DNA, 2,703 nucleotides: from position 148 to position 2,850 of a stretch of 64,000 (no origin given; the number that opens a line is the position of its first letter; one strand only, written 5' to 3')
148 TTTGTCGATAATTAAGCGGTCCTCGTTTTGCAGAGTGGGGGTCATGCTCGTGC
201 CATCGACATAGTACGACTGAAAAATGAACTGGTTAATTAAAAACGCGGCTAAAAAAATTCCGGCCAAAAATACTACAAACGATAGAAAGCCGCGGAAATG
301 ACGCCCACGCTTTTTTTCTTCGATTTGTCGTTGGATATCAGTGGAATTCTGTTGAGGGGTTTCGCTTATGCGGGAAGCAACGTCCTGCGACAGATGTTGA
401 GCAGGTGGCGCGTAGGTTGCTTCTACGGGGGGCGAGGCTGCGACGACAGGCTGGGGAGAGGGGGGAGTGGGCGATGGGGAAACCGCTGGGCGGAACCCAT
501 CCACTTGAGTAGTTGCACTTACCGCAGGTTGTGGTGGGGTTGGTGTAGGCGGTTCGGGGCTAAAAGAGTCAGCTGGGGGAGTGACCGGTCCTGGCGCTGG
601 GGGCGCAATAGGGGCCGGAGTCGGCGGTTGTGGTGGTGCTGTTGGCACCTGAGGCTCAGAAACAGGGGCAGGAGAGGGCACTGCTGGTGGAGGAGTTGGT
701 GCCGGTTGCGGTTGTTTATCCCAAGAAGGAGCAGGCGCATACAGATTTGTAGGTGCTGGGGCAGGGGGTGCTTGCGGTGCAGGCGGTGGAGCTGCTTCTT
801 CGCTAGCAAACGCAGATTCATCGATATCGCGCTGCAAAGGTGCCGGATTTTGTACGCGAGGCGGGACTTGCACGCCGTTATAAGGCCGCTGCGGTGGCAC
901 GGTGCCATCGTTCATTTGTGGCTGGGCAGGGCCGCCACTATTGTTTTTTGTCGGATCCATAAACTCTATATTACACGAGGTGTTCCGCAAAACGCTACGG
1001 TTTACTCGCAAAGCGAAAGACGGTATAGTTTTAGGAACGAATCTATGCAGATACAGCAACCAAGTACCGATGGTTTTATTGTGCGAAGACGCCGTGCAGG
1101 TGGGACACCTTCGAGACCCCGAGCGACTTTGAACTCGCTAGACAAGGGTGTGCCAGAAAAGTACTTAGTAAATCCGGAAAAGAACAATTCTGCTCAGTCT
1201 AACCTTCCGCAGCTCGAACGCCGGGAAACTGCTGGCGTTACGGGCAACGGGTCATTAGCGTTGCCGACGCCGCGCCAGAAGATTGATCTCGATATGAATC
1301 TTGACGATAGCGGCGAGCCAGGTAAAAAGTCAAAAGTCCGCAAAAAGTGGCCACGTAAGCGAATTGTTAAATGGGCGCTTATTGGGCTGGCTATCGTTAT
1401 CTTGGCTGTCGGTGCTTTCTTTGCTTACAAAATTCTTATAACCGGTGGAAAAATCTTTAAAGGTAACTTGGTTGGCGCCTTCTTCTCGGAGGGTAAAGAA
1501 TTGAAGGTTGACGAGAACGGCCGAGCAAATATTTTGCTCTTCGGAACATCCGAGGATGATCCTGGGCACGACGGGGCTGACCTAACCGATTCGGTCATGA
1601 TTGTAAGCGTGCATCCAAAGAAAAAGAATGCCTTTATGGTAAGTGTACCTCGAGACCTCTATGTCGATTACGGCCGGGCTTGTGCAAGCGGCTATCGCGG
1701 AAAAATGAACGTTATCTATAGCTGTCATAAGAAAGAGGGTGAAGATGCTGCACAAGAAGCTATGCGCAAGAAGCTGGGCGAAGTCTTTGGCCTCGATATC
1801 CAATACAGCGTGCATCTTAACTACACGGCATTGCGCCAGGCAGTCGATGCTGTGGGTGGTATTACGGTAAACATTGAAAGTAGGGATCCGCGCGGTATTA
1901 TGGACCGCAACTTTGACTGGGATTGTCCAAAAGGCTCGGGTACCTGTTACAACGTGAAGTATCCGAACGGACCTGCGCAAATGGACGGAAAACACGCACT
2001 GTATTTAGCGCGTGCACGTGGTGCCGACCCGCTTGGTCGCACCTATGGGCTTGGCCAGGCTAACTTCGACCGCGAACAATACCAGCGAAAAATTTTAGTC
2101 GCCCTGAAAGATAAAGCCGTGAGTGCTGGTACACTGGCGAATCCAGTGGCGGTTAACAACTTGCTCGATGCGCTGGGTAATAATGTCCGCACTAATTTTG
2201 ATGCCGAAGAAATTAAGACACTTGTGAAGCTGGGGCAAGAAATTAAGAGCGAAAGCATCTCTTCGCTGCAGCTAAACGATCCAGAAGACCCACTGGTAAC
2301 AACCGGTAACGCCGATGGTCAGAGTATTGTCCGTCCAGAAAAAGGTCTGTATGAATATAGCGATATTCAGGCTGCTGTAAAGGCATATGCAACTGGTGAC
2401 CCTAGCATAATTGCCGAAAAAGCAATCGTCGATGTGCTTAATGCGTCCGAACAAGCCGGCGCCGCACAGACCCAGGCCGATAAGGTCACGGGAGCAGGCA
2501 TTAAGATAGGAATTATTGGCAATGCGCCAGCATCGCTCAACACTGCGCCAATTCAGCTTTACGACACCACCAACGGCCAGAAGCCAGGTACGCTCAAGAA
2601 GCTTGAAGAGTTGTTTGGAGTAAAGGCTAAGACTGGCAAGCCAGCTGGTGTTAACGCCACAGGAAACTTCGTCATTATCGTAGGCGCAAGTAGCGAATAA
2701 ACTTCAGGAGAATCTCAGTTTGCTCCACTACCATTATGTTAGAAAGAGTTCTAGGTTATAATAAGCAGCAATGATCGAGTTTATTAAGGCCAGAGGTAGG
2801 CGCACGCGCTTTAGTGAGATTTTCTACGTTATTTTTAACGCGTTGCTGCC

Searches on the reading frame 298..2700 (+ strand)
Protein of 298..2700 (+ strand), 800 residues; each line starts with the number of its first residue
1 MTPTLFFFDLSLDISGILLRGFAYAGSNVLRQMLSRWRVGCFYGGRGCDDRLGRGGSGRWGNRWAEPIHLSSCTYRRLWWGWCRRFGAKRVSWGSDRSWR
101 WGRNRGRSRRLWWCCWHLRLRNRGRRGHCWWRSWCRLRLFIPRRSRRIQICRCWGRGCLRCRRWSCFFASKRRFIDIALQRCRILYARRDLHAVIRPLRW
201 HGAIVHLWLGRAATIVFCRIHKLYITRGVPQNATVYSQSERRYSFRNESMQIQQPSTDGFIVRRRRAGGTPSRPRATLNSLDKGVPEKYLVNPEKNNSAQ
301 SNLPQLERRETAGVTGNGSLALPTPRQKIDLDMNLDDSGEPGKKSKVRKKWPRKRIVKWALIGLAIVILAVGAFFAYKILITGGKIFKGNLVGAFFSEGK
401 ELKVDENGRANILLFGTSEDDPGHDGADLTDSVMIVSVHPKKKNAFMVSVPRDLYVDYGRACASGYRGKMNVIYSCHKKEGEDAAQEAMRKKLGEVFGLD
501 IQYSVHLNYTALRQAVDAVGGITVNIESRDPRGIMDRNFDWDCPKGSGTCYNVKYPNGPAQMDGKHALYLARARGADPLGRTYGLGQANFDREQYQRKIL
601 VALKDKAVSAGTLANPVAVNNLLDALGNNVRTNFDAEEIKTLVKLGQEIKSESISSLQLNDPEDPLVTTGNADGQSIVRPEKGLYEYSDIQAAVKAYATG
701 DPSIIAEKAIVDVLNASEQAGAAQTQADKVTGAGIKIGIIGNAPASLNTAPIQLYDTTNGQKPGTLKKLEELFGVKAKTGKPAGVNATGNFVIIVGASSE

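Call 67: find_encoding_contigs(protein=window:298-2700:+, flank=10000, max_places=4)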
Protein window:298-2700:+ (800 aa): no gene with exactly this product is on record in the collection.
